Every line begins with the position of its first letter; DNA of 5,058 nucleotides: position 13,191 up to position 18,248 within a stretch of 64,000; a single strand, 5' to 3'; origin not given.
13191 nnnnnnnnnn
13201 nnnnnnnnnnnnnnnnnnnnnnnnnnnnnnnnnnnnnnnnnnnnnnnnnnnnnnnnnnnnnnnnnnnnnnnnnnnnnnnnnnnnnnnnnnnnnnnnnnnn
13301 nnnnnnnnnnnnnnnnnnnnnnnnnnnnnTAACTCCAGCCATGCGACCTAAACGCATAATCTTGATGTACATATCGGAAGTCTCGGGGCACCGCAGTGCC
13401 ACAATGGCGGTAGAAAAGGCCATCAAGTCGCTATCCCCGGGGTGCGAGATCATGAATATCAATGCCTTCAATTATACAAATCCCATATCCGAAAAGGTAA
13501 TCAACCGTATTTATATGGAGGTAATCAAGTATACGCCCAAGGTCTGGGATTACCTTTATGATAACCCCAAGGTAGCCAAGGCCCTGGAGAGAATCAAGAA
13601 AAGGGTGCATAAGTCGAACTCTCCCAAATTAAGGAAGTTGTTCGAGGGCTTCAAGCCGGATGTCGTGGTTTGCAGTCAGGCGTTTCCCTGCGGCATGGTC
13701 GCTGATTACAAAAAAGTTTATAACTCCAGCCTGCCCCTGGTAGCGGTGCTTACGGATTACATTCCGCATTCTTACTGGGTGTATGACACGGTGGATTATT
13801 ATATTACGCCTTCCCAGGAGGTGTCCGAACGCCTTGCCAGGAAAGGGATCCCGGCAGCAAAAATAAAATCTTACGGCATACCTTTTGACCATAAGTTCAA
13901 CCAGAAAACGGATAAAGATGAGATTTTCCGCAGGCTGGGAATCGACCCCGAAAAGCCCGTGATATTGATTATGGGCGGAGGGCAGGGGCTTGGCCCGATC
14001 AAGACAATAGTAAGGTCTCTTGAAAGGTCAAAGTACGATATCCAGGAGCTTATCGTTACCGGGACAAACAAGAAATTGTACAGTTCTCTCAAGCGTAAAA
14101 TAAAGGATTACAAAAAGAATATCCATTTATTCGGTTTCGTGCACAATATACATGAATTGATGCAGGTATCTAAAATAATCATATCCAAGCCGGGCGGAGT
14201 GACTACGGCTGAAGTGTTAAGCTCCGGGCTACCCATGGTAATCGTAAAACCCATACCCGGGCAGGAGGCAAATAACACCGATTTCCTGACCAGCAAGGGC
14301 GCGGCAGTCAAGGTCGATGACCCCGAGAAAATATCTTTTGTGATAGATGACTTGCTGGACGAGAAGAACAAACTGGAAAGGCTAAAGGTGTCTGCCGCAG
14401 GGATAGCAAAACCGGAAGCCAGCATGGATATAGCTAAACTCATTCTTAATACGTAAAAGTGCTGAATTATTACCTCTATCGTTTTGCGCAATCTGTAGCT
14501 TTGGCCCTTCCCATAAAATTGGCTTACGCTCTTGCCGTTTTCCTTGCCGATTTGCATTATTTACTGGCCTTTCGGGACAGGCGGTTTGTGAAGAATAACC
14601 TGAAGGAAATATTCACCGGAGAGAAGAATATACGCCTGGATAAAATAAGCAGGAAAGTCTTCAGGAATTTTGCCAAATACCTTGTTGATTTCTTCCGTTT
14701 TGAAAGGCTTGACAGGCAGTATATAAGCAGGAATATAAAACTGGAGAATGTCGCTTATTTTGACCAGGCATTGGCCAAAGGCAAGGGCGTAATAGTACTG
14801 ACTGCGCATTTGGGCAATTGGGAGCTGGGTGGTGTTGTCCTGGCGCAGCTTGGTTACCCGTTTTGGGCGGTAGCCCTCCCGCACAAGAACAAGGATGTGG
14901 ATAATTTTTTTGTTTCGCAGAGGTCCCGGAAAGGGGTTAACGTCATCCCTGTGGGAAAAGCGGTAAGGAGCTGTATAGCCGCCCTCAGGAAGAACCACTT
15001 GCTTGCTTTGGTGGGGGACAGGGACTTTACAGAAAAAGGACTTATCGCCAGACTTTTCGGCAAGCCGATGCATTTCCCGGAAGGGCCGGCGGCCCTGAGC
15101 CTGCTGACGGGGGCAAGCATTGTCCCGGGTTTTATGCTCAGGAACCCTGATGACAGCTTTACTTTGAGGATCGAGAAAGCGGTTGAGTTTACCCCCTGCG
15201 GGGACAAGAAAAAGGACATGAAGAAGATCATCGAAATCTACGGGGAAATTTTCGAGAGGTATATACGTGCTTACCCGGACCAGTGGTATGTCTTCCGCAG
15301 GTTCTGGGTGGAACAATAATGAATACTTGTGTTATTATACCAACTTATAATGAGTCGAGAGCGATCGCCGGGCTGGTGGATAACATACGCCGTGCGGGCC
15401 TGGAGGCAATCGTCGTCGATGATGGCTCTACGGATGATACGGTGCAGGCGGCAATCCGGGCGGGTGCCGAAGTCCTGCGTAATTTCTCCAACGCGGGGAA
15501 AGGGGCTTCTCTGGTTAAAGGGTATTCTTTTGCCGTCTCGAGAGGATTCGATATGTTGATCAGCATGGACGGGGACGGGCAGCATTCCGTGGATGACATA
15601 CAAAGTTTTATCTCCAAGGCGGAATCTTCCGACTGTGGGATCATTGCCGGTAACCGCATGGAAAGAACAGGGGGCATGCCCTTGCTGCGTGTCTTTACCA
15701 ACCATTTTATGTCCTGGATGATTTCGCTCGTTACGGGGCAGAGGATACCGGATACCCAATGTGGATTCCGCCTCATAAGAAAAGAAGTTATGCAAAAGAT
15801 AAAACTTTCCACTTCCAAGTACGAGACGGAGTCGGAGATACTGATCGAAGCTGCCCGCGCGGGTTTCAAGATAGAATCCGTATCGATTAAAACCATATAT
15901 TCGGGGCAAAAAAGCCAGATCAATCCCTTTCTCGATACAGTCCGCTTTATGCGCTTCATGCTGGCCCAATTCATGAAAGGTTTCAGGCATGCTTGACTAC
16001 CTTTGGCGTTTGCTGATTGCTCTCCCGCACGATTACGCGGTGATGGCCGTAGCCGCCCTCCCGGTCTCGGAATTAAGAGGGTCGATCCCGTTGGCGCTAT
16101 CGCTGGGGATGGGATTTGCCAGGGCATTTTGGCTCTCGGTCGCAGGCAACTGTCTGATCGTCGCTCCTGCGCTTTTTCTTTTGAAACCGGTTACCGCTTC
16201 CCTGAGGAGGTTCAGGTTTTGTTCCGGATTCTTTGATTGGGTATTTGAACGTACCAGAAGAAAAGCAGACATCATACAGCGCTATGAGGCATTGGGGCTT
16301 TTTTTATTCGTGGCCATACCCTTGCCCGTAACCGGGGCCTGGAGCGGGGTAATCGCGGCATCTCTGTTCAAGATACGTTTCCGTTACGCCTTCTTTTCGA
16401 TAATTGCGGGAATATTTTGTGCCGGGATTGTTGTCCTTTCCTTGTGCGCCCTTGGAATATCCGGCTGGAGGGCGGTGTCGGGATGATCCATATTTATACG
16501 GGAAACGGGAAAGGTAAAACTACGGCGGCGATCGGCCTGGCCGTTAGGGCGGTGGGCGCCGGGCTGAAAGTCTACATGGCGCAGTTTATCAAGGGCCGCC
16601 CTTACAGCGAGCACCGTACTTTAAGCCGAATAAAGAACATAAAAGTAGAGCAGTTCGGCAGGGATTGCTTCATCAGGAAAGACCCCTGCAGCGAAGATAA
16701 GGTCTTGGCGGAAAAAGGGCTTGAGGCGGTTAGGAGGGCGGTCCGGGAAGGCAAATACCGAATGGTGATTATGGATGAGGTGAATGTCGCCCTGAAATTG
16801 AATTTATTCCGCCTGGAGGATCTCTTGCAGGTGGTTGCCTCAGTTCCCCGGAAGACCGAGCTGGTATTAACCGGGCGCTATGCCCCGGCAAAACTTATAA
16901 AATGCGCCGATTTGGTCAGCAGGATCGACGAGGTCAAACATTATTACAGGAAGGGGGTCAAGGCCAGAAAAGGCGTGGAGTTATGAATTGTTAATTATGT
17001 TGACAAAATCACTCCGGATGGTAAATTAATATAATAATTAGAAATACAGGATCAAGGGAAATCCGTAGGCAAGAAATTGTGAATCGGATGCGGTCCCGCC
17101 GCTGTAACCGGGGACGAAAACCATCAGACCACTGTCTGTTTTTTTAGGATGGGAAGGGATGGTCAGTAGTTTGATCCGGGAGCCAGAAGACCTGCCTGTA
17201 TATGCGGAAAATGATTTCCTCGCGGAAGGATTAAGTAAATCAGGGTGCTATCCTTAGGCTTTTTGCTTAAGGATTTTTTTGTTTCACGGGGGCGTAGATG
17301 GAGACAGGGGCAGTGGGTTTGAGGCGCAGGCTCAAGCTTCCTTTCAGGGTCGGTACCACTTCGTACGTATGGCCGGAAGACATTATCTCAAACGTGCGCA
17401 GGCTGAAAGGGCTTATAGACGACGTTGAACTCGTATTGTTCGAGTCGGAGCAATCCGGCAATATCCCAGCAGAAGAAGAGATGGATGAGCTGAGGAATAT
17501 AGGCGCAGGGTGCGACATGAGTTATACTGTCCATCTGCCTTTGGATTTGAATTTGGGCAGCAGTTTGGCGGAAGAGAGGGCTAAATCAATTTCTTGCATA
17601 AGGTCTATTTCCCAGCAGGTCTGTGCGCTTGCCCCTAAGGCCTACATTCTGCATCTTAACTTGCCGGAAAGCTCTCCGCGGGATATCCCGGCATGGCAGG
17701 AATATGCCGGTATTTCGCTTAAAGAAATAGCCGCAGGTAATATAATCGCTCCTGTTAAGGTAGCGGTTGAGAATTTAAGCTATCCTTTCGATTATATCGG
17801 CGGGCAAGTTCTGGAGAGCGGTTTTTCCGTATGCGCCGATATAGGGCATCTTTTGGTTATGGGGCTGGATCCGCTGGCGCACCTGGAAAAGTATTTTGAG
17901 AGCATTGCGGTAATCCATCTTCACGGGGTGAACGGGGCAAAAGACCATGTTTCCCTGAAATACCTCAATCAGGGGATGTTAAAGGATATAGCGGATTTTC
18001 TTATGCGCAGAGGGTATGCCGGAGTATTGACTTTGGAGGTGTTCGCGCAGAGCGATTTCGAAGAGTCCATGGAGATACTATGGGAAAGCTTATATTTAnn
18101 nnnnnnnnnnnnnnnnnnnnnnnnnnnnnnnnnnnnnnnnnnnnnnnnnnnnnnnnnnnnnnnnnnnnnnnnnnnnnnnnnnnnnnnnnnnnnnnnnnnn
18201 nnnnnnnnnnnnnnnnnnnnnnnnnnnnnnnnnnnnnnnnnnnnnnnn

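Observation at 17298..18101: First gene of the B12 riboswitch operon is a xylose-isomerase-like TIM barrel: candidate CbiR cobamide-remodelling phosphodiesterase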

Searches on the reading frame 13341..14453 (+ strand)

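Call 46: search_protein_families(library=pfam, proteins=[window:13341-14453:+], max_evalue=0.00001)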
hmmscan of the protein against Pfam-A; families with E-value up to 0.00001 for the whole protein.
window:13341-14453:+ (371 aa): 4 families
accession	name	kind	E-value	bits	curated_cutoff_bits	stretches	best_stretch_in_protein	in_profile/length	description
PF06925.17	MGDG_synth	-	3.1e-25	89.6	25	1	17-181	1-168/169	Monogalactosyldiacylglycerol (MGDG) synthase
PF04101.22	Glyco_tran_28_C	-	2.6e-15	57.3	22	1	207-349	1-151/166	Glycosyltransferase family 28 C-terminal domain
PF00534.26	Glycos_transf_1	-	4.5e-11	43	26.4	1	191-349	1-166/172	Glycosyl transferases group 1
PF13439.12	Glyco_transf_4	-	1.2e-06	29.1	28.5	0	88-175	55-159/170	Glycosyltransferase Family 4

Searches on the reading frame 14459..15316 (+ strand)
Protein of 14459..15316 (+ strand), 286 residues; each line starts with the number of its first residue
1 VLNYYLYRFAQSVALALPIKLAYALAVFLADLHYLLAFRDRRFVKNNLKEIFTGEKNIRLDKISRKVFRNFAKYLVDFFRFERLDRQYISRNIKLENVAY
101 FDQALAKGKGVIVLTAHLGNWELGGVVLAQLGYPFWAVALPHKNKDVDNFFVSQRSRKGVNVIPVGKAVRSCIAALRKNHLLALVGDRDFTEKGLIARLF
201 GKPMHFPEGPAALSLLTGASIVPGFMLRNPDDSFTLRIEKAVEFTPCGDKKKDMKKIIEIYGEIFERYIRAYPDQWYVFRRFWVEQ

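Call 46: search_protein_families(library=pfam, proteins=[window:14459-15316:+], max_evalue=0.00001)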
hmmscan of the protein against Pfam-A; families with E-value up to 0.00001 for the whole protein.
window:14459-15316:+ (286 aa): 1 family
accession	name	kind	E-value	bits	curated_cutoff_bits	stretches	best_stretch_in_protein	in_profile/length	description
PF03279.18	Lip_A_acyltrans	-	3.9e-45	154.7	22.3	1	5-283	17-293/295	Bacterial lipid A biosynthesis acyltransferase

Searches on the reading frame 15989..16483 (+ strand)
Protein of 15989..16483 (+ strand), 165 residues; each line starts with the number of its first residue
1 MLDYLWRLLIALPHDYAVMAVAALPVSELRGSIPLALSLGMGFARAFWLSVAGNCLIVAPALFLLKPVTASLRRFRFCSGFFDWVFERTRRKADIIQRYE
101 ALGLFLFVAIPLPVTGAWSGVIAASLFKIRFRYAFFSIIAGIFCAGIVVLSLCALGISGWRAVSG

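Call 3: search_protein_families(library=pfam, proteins=[window:15989-16483:+], max_evalue=0.01)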
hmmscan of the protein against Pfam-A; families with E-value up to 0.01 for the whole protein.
window:15989-16483:+ (165 aa): 1 family
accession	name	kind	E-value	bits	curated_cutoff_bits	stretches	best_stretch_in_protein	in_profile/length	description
PF06695.16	Sm_multidrug_ex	-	4.3e-38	131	30.7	1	28-148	1-121/121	Putative small multi-drug export protein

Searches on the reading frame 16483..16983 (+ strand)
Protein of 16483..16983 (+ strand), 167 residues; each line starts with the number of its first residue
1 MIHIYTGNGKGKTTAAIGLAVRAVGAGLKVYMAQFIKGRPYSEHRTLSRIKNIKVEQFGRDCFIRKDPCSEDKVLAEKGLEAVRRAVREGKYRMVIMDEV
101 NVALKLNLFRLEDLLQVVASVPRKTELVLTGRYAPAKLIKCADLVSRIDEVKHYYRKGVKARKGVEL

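Call 3: search_protein_families(library=pfam, proteins=[window:16483-16983:+], max_evalue=0.01)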
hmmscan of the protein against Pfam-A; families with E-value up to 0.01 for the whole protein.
window:16483-16983:+ (167 aa): 2 families
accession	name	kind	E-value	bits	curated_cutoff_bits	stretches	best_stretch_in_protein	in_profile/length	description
PF02572.21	CobA_CobO_BtuR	-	1.1e-60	205.3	25.7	1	1-166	4-171/172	ATP:corrinoid adenosyltransferase BtuR/CobO/CobP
PF01695.23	IstB_IS21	-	0.00067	19.7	24.1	0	6-33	99-126/238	IstB-like ATP binding protein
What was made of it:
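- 16483..16986 (+): cobO/btuR, ATP:corrinoid adenosyltransferase. It lies upstream of the riboswitch and so outside its control. The listed ORF starts at 16417; the domain match starts at the ATG at 16483. PF02572, E=1e-60 (call 3).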

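Call 4: search_protein_families(library=ncbifam, proteins=[window:16483-16983:+], max_evalue=0.01)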
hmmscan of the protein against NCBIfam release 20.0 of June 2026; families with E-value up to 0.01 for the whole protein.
window:16483-16983:+ (167 aa): 5 families
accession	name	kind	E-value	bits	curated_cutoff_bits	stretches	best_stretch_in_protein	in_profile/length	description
NF004637.0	PRK05986.1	subfamily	9.6e-56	188.6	185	1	1-166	30-196/197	cob(I)yrinic acid a,c-diamide adenosyltransferase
TIGR00708.1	cobA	equivalog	3.6e-45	153.9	167.75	1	1-166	7-176/177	cob(I)yrinic acid a,c-diamide adenosyltransferase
NF005647.0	PRK07413.1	equivalog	8.4e-25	87.3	426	1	2-166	203-381/382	cob(I)yrinic acid a,c-diamide adenosyltransferase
NF005648.0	PRK07414.1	equivalog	1.1e-14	54.4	248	1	2-149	24-173/178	P-loop NTPase family protein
NF038214.1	IS21_help_AAA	equivalog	0.0018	18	200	0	3-33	94-124/232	IS21-like element helper ATPase IstB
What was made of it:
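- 16483..16986 (+): NF004637, 188.6 bits against cut-off 185 (call 4).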

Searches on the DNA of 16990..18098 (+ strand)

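Call 35: search_rna_families(sources=[L001, L005, L009, L013, L017, L034, L029, L079, L021, L020, L039], threshold=gathering)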
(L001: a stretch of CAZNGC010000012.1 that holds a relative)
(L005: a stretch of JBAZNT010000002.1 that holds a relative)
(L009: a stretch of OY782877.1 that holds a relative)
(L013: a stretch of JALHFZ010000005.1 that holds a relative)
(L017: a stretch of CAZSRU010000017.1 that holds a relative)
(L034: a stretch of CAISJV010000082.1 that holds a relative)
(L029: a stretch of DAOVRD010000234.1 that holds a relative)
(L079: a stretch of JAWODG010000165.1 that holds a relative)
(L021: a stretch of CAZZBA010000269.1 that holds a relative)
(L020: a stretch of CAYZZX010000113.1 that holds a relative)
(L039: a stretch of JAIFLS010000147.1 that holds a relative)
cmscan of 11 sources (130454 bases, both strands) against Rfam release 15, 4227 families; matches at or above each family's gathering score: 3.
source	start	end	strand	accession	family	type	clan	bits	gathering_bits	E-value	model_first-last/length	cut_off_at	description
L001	7684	7866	+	RF00174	Cobalamin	Cis-reg; riboswitch;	CL00101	97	31.5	1.2e-22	1-189/189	no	Cobalamin riboswitch aptamer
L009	7401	7620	+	RF00174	Cobalamin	Cis-reg; riboswitch;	CL00101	94.5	31.5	6.5e-22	1-189/189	no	Cobalamin riboswitch aptamer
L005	7746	7923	+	RF00174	Cobalamin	Cis-reg; riboswitch;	CL00101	83.8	31.5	7.2e-19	1-189/189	no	Cobalamin riboswitch aptamer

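Call 52: search_rna_families(source=window, start=16990, end=17310, threshold=evalue, max_evalue=1, show_alignments=1)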
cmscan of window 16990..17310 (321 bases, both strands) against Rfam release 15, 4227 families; matches with E-value up to 1: 1.
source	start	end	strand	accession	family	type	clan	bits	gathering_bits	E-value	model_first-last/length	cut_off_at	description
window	17031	17213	+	RF00174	Cobalamin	Cis-reg; riboswitch;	CL00101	82.7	31.5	3.7e-21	1-189/189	no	Cobalamin riboswitch aptamer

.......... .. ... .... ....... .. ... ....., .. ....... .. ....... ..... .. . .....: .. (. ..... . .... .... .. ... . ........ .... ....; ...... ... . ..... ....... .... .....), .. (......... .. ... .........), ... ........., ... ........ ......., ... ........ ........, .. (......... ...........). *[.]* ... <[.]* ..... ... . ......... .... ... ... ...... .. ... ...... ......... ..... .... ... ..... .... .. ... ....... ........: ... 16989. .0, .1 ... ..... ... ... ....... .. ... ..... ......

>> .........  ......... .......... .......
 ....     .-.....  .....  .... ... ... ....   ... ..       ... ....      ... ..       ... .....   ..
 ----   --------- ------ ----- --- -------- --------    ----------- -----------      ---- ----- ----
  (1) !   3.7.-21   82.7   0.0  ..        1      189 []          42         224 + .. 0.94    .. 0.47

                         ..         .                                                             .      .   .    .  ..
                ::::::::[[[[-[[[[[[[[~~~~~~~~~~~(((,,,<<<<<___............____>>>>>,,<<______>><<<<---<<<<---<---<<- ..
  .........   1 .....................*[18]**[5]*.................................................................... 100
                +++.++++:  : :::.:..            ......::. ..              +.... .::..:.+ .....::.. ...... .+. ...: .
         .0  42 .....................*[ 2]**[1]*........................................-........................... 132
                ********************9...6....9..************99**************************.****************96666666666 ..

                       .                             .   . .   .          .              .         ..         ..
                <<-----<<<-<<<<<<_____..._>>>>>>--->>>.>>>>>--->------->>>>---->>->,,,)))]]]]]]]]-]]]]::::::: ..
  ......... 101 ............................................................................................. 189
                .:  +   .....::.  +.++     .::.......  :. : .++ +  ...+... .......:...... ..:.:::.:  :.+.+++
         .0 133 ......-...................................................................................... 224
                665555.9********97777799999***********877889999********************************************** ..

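Call 54: search_rna_families(sources=[L003, L002, L008, L012, L015, L035, L052, L060, L073], threshold=gathering)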
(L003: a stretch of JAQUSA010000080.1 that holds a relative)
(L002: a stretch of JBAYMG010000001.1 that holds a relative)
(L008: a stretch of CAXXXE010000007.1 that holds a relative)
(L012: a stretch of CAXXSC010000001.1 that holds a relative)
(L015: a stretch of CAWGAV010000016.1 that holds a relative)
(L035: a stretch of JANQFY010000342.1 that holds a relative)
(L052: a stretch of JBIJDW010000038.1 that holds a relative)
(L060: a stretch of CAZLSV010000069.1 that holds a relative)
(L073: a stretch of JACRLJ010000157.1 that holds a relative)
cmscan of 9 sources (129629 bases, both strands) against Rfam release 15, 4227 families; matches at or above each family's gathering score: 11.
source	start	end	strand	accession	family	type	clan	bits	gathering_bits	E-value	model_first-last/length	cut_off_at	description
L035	4371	4557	+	RF00174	Cobalamin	Cis-reg; riboswitch;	CL00101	114.2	31.5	1.4e-27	1-189/189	no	Cobalamin riboswitch aptamer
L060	6075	6258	+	RF00174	Cobalamin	Cis-reg; riboswitch;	CL00101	114.2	31.5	1.5e-27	1-189/189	no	Cobalamin riboswitch aptamer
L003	3784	3973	+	RF00174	Cobalamin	Cis-reg; riboswitch;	CL00101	109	31.5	4.6e-26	1-189/189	no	Cobalamin riboswitch aptamer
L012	509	695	+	RF00174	Cobalamin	Cis-reg; riboswitch;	CL00101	108.3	31.5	7.3e-26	1-189/189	no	Cobalamin riboswitch aptamer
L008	5012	5180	+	RF00174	Cobalamin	Cis-reg; riboswitch;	CL00101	98.1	31.5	5.9e-23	1-189/189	no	Cobalamin riboswitch aptamer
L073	2385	2571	+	RF00174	Cobalamin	Cis-reg; riboswitch;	CL00101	94.4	31.5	6.7e-22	1-189/189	no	Cobalamin riboswitch aptamer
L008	1658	1867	+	RF00174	Cobalamin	Cis-reg; riboswitch;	CL00101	92.8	31.5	1.9e-21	1-189/189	no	Cobalamin riboswitch aptamer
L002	1403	1622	+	RF00174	Cobalamin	Cis-reg; riboswitch;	CL00101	81.2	31.5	4e-18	1-189/189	no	Cobalamin riboswitch aptamer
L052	7598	7778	+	RF00174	Cobalamin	Cis-reg; riboswitch;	CL00101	80.4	31.5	7e-18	1-189/189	no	Cobalamin riboswitch aptamer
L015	5584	5821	+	RF00174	Cobalamin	Cis-reg; riboswitch;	CL00101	72.5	31.5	1.3e-15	1-189/189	no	Cobalamin riboswitch aptamer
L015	13583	13655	+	RF00005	tRNA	Gene; tRNA;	CL00001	68.5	29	1.6e-12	1-71/71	no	tRNA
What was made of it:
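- They lie further upstream in the same-strand cluster in seven more loci (calls 35, 54).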
